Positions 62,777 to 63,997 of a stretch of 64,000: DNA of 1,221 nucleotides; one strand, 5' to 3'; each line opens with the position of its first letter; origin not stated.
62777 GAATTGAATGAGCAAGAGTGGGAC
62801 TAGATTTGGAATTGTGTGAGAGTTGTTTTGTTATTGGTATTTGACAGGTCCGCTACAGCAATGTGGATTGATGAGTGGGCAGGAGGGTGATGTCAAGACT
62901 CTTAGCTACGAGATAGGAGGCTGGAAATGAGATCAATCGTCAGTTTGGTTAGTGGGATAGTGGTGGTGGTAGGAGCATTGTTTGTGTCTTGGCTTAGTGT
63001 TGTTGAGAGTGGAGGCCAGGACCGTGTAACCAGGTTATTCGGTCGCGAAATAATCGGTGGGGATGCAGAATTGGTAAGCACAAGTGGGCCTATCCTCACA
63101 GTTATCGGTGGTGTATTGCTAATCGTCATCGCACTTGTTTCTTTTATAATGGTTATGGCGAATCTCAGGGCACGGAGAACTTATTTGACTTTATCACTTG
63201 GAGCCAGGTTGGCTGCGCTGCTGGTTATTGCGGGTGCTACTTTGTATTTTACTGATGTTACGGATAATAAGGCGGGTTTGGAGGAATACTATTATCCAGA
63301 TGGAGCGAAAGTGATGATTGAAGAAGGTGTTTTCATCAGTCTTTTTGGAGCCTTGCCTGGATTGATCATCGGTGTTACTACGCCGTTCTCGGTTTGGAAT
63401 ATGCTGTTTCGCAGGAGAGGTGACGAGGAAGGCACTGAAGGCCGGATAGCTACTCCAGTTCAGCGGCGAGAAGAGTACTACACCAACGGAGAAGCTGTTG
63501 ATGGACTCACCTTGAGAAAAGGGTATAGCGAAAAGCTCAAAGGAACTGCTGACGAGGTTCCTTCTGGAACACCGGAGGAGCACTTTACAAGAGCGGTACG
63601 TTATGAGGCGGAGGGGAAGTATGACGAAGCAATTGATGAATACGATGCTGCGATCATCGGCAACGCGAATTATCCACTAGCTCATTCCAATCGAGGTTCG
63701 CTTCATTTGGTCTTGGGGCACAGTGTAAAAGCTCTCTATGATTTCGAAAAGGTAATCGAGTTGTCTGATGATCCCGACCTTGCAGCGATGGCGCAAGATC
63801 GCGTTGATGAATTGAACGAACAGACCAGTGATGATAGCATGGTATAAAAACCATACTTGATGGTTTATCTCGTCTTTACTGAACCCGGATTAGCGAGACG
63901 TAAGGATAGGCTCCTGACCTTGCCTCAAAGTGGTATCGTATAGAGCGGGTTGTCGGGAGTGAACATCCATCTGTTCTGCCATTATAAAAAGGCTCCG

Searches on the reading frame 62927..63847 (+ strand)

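Call 81: search_protein_families(library=pfam, proteins=[window:62927-63847:+], max_evalue=0.0001)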
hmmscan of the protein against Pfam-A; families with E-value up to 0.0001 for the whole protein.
window:62927-63847:+ (306 aa): 3 families
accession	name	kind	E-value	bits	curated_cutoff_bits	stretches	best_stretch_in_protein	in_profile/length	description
PF07719.23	TPR_2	-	5.7e-10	39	27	0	216-243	1-28/34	Tetratricopeptide repeat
PF00515.34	TPR_1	-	2.2e-07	30.9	27.8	0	251-280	2-31/34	Tetratricopeptide repeat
PF13414.12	TPR_11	-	1.5e-06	28.2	26.8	1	228-261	6-39/42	TPR repeat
